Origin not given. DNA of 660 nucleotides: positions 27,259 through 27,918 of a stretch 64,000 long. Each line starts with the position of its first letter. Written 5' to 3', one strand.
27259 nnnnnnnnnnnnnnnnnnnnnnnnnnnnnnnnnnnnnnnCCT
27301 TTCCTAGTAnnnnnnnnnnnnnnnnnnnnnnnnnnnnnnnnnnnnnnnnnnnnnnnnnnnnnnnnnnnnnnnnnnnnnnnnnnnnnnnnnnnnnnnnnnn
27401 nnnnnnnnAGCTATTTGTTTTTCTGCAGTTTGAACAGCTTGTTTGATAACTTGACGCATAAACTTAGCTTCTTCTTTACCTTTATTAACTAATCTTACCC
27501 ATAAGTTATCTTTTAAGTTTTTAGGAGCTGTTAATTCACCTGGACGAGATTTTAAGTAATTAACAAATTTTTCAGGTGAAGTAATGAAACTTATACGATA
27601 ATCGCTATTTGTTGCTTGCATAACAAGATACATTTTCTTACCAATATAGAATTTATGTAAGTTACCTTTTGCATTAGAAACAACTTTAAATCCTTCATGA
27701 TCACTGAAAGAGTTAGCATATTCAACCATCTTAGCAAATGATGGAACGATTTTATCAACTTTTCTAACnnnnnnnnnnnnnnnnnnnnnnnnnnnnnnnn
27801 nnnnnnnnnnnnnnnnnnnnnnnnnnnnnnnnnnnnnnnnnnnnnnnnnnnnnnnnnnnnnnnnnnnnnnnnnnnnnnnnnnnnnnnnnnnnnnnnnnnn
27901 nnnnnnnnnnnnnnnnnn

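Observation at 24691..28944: Tandem paralogues with an unusual architecture: six TM helices, coiled coil, MmcQ/YjbR-like domain and a charged repeat tail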

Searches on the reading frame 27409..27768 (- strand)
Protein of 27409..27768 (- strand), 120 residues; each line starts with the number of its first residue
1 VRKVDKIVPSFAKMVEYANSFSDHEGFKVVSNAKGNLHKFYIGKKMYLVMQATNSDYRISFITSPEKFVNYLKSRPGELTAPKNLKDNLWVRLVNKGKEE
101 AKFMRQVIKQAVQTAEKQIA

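Call 16: search_solved_structures(query=A2, max_evalue=10, show_alignments=3)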
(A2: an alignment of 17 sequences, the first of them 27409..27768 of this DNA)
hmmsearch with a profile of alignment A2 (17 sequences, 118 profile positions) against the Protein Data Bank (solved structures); distinct sequences matched with E-value up to 10: 9.
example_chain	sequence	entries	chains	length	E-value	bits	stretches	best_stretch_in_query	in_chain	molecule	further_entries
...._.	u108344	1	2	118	0.05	16.6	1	42-78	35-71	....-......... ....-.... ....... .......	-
5d1x_E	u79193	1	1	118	0.051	16.6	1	42-78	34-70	Iron-regulated surface determinant protein B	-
5d1q_E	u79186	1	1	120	0.052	16.6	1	42-78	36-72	Iron-regulated surface determinant protein B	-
3rtl_A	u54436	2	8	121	0.052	16.6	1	42-78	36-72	Iron-regulated surface determinant protein B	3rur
7xli_A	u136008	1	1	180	0.12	15.4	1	8-77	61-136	Iron-regulated surface determinant protein B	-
2a1v_A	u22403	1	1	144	0.39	13.8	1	44-114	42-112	conserved hypothetical protein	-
3ir4_A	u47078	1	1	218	0.47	13.5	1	28-99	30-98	Glutaredoxin 2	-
4dws_A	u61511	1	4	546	1.1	12.3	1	27-64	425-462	Chi2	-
6ogd_C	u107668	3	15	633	1.3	12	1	27-64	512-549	Chitinase 2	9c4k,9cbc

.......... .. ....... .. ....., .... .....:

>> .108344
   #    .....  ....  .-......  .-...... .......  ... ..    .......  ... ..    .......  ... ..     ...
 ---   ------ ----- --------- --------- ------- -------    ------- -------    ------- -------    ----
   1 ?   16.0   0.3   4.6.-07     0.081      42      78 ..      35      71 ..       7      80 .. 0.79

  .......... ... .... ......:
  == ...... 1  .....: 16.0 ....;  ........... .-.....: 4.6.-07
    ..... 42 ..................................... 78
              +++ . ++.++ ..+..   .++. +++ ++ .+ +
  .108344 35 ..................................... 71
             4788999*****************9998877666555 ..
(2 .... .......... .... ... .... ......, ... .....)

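Call 17: search_protein_families(library=pfam, alignment_id=A2, max_evalue=10)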
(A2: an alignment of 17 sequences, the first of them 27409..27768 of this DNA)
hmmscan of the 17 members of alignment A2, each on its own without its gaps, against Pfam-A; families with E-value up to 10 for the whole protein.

A. member 1, window:27409-27768:- (120 aa): 1 family
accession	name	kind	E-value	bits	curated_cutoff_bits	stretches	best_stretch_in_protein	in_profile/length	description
PF21214.3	SelB_WH_2nd_bact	-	0.036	14.4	27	1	86-113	18-46/59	Selenocysteine-specific elongation factor, winged helix domain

B. families by the number of members that match (of 17 scanned): 16 families
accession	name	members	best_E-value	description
PF04237.18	YjbR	12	9.1e-05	YjbR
PF20755.2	DUF6834_C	2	0.0044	Domain of unknown function (DUF6834), C-terminal domain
PF21214.3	SelB_WH_2nd_bact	2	0.036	Selenocysteine-specific elongation factor, winged helix domain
PF09853.14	DUF2080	2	0.24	Putative transposon-encoded protein (DUF2080)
PF05411.18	Peptidase_C32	1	0.027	Equine arteritis virus putative proteinase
PF10501.15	Ribosomal_L50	1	0.051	Ribosomal subunit 39S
PF18830.6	LPD16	1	0.058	Large polyvalent protein-associated domain 16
PF24549.1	DUF7602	1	0.076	Domain of unknown function (DUF7602)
PF21802.2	Cas3-like_C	1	0.082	CRISPR-associated Cas3 subtype I-F/YPEST-like, C-terminal domain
PF08818.16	DUF1801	1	0.088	Domain of unknown function (DU1801)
PF04412.18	AcnX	1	0.095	Aconitase X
PF24464.1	Ig_F54D1_6_2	1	0.1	F54D1.6, Ig-like domain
PF22215.1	MLKL_N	1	0.11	Mixed lineage kinase domain-like N-terminal domain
PF01232.29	Mannitol_dh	1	0.13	Mannitol dehydrogenase Rossmann domain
PF00431.26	CUB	1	0.14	CUB domain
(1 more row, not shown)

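Call 24: find_related_loci(query=A3, collection=genome_contigs, flank=8000)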
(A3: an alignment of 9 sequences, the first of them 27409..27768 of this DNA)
Query A3 (120 aa) in genome_contigs; peptide patterns used: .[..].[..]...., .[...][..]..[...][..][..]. (x = any residue, [..] = any of these).
138 stretches matched a pattern; 10 encode a relative of the query (tblastn E <= 1e-3); 10 distinct loci.
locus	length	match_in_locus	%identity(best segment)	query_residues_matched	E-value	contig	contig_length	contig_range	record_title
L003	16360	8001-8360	81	1-120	2e-64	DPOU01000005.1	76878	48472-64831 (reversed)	MAG TPA_asm: Acholeplasmatales bacterium isolate UBA11505 contig_3121, whole genome shotgun sequence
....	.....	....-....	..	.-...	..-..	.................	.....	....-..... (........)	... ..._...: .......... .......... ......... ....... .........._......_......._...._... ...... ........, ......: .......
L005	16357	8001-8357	75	2-120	1e-60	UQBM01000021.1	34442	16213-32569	uncultured Mollicutes bacterium isolate UMGS116 genome assembly, contig: NODE_363_length_34442_cov_40.936517, whole geno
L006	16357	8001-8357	74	2-120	6e-60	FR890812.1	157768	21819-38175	Staphylococcus sp. CAG:324 genomic scaffold, scf10, whole genome shotgun sequence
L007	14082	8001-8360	71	1-120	4e-58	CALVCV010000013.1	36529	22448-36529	MAG: uncultured Bacilli bacterium isolate BRZ_BF__bin145 genome assembly, contig: BRZ_BF__NODE_1475_length_36529_cov_9.7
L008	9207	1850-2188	72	8-120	6e-54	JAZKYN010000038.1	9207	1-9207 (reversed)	MAG: Bacilli bacterium isolate T1900045101_TC20190095.MAGScoT_cleanbin_000012 SGB_4761_k141_968182, whole genome shotgun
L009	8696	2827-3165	71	7-119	4e-53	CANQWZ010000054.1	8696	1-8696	MAG: uncultured Bacilli bacterium isolate Lapin-020__bin112 genome assembly, contig: Lapin-020__NODE_12066_length_8696_c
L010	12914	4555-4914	68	1-120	4e-52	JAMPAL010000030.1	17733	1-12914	MAG: Anaeroplasma bactoclasticum isolate NALB_7813_16 Scaffold_#30__SCF_030___17733_bp, whole genome shotgun sequence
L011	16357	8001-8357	67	2-120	3e-52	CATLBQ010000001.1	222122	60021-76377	MAG TPA_asm: uncultured Bacilli bacterium isolate MGG03213_1680015441 genome assembly, contig: ERR2497921_2, whole genom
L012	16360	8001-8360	67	1-120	8e-52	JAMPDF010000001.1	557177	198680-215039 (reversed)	MAG: Prevotella sp. isolate NALB_7821b_9 Scaffold_#1__SCF_001__556534_bp, whole genome shotgun sequence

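Call 25: predict_structure(alignment_id=A2)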
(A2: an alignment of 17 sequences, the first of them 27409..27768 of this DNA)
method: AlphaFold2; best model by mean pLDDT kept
length: 120 residues; sequences in the alignment: 17
mean_pLDDT: 90.8   pTM: 0.83
mean pLDDT of the five models: 90.8, 90.7, 89.7, 89.2, 89.2
residues with pLDDT >= 90: 94; 70-90: 21; 50-70: 2; < 50: 3
segments of 3 or more residues with pLDDT < 50: 1-3
pLDDT, mean of each block of 10 residues (from residue 1): 68 96 94 95 95 93 94 89 88 92 95 91
secondary structure, 60 per line:
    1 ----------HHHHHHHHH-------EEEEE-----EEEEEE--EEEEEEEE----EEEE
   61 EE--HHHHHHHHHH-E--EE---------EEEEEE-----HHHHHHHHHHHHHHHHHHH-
elements in order: H11-19 E27-31 E37-42 E45-52 E57-62 H65-74 E90-95 H101-119

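Call 27: fold_search(model_id=the predicted structure, library=pdb)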
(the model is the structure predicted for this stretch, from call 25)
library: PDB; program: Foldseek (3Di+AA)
matches with E <= 10: 994; with E <= 0.001: 2
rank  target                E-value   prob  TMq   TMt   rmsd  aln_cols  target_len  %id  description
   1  2fki_MODEL_1_A        7.8e-05  1.00  0.67  0.68   3.1       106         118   12  NMR Structure of Protein yjbR from Escherichia coli; Northeast Structural Genomics Consortium Target ER226 (released 2006-02-28)
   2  2a1v                  7.8e-04  1.00  0.67  0.59   5.8       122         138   15  Crystal structure of Deinococcus radiodurans protein DR2400, Pfam domain DUF419 (released 2005-07-26)
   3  3h9x_A                1.4e-03  1.00  0.64  0.65   3.7       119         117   15  Crystal Structure of the PSPTO_3016 protein from Pseudomonas syringae, Northeast Structural Genomics Consortium Target (released 2009-05-19)
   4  5jlt_A                5.5e-03  1.00  0.46  0.48   6.0       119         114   18  The crystal structure of the bacteriophage T4 MotA C-terminal domain in complex with dsDNA reveals a novel protein-DNA (released 2017-05-03)
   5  1kaf_A                8.4e-03  0.99  0.45  0.48   5.5       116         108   14  DNA Binding Domain Of The Phage T4 Transcription Factor MotA (AA105-211) (released 2001-11-21)
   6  2plg_A                9.4e-03  0.99  0.48  0.41   9.6       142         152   16  Crystal structure of T110839 protein from Synechococcus elongatus (released 2007-05-01)
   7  1kaf_D                1.0e-02  0.99  0.46  0.50   4.7       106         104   15  DNA Binding Domain Of The Phage T4 Transcription Factor MotA (AA105-211) (released 2001-11-21)
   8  5jlt_C                1.2e-02  0.99  0.47  0.50   5.7       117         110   18  The crystal structure of the bacteriophage T4 MotA C-terminal domain in complex with dsDNA reveals a novel protein-DNA (released 2017-05-03)
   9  5jlt_D                1.4e-02  0.99  0.47  0.51   4.5       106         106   15  The crystal structure of the bacteriophage T4 MotA C-terminal domain in complex with dsDNA reveals a novel protein-DNA (released 2017-05-03)
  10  5jlt_B                1.9e-02  0.97  0.43  0.46   4.8       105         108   16  The crystal structure of the bacteriophage T4 MotA C-terminal domain in complex with dsDNA reveals a novel protein-DNA (released 2017-05-03)
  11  1kaf_E                2.4e-02  0.97  0.44  0.49   4.7       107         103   16  DNA Binding Domain Of The Phage T4 Transcription Factor MotA (AA105-211) (released 2001-11-21)
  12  1xkp_C                2.4e-02  0.97  0.46  0.45   5.5       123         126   12  Crystal structure of the virulence factor YopN in complex with its heterodimeric chaperone SycN-YscB (released 2005-03-22)
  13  6k4y_M                2.4e-02  0.97  0.47  0.31   6.0       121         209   18  CryoEM structure of sigma appropriation complex (released 2019-08-07)
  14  8q8o_B                2.7e-02  0.93  0.41  0.37   7.2       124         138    9  PA14_16140 protein: the regulator of an operon involved in the biofilm formation in PA14 P. aeruginosa (released 2024-02-28)
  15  8q8o_A                5.9e-02  0.89  0.43  0.39   6.8       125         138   10  PA14_16140 protein: the regulator of an operon involved in the biofilm formation in PA14 P. aeruginosa (released 2024-02-28)
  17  9t2w_B                7.5e-02  0.91  0.47  0.47   5.7       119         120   11  YdhG-like domain-containing protein (Frataxin) from Listeria monocytogenes (released 2025-11-19)
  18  9t2w_A                1.1e-01  0.96  0.50  0.49   4.4       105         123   12  YdhG-like domain-containing protein (Frataxin) from Listeria monocytogenes (released 2025-11-19)
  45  2oc6_A                2.9e-01  0.60  0.46  0.45   6.5       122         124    5  Crystal structure of a protein from the duf1801 family (ydhg, bsu05750) from bacillus subtilis at 1.75 A resolution (released 2007-01-16)
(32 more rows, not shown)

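Call 28: search_protein_representatives(alignment_id=A2)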
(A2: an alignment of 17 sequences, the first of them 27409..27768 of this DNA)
Query: 17 sequences, 118 profile positions. Proteins with E-value up to 0.001 (for the whole library): 93; up to 1e-10: 78; up to 1e-30: 17. The best 93 are listed.
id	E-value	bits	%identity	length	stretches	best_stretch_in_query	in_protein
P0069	3.3e-70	249.5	-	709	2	2-116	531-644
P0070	3.1e-69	246.4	-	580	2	3-116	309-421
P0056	1.4e-50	186.2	-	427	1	2-118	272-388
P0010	4.1e-50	184.7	-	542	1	2-118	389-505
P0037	3.5e-42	159.1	-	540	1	2-117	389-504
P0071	1.1e-36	141.4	-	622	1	4-116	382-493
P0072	3.7e-35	136.4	-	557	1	3-116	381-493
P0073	6.8e-33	129.1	-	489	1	4-117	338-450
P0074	8.0e-33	128.9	-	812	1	3-115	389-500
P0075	9.1e-33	128.7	-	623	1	3-116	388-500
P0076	9.2e-33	128.7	-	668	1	3-115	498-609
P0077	2.6e-32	127.3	-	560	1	3-116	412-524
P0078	3.8e-32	126.7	-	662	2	3-117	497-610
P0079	1.1e-31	125.3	-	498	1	3-117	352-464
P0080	1.8e-31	124.5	-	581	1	2-116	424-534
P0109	6.4e-21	90.5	-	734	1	3-117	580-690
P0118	3.7e-17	78.4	-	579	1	3-117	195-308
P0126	1.0e-14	70.6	-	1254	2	3-117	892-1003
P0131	1.7e-13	66.6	-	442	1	4-116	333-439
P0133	2.1e-13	66.3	-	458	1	2-116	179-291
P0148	4.4e-09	52.3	-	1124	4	48-114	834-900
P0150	1.4e-06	44.2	-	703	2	29-115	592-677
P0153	5.2e-05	39.2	-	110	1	18-117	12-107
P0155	6.0e-05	39.0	-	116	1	18-117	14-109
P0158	8.9e-04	35.2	-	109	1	25-115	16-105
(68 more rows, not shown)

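Call 31: search_protein_families(library=pfam, proteins=[P0153, P0155, P0158, P0148, P0150, P0126, P0118, P0133, P0109, P0069], max_evalue=0.01)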
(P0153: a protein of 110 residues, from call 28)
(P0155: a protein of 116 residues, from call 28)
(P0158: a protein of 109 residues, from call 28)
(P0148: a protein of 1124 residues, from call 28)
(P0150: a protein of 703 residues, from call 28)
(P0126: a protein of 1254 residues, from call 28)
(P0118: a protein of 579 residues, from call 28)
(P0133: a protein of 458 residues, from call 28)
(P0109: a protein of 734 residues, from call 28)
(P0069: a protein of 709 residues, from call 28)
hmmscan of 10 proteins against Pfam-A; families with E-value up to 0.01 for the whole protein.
P0153 (110 aa): 1 family
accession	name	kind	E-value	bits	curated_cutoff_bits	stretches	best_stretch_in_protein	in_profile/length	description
PF04237.18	YjbR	-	2.5e-17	63.8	30.1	1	16-105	2-87/88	YjbR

P0155 (116 aa): 2 families
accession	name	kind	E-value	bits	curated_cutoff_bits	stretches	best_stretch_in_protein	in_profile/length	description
PF04237.18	YjbR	-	5.6e-10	40.2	30.1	1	30-107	14-87/88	YjbR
PF11822.15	BTB_SANBR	-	0.0014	19.3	26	1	32-92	25-85/97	SANT and BTB domain regulator of CSR, BTB domain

P0158 (109 aa): 1 family
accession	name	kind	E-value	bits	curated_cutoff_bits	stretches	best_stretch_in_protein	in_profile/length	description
PF04237.18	YjbR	-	4.2e-08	34.2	30.1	1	32-105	17-87/88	YjbR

P0148 (1124 aa): 3 families
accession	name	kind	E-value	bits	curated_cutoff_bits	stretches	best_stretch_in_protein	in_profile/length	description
PF09823.15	DUF2357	-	2.6e-09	37.1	23.3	1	66-171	96-204/251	Domain of unknown function (DUF2357)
PF04237.18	YjbR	-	6.3e-07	30.4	30.1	0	633-701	23-87/88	YjbR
PF05798.17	Phage_FRD3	-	0.0083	17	28.1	0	801-828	10-37/75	Bacteriophage FRD3 protein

P0150 (703 aa): 1 family
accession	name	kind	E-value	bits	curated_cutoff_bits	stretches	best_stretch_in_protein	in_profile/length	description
PF09823.15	DUF2357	-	5.7e-12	45.8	23.3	1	67-175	96-207/251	Domain of unknown function (DUF2357)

P0126 (1254 aa): 1 family
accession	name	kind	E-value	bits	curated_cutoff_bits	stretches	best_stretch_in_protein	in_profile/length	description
PF21724.2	DUF6861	-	5.1e-05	23.3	28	1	149-245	44-131/194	Family of unknown function (DUF6861)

P0118 (579 aa): 2 families
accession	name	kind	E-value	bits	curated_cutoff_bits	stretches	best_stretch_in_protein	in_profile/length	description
PF01691.21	Adeno_E1B_19K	-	0.0025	17.8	25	0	127-163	26-63/135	Adenovirus E1B 19K protein / small t-antigen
PF13309.12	HTH_22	-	0.0026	18.2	29.6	0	136-163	12-39/63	HTH domain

P0133 (458 aa): 0 families

P0109 (734 aa): 1 family
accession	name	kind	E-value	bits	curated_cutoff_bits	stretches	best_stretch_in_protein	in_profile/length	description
PF04237.18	YjbR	-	0.00061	20.8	30.1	1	599-689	2-88/88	YjbR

P0069 (709 aa): 0 families

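Call 55: find_encoding_contigs(protein=P0131, flank=8000, max_places=2)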
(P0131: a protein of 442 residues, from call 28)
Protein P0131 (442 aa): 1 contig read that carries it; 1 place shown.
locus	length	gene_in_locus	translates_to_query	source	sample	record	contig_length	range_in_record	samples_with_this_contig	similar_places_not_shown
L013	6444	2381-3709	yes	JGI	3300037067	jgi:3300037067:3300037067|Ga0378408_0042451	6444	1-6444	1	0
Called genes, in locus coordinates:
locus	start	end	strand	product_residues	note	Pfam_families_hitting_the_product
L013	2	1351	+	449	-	?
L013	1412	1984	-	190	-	PF00440:TetR_N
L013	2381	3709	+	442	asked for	-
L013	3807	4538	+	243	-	PF02661:Fic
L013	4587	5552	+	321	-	PF21948:LplA-B_cat, PF10437:Lip_prot_lig_C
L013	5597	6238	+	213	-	-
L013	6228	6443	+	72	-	?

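Call 64: search_protein_families(library=padloc, proteins=[P0148, P0150, P0069], max_evalue=0.01)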
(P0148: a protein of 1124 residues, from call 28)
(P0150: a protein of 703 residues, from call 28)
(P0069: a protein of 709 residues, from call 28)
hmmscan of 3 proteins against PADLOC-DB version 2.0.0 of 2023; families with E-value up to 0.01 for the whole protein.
P0148 (1124 aa): 0 families

P0150 (703 aa): 0 families

P0069 (709 aa): 2 families
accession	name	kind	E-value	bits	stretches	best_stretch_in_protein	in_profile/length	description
PDLC03859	LmuB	-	2.2e-08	31.8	1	226-388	251-412/611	-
PDLC00553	JetC2|JetC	-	1.5e-05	21.1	1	254-407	846-1000/1361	DUF3584 domain; MukB-like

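Call 65: search_protein_families(library=phrogs, proteins=[window:27409-27768:-], max_evalue=0.01)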
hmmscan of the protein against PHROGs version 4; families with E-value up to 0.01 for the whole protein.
window:27409-27768:- (120 aa): 0 families
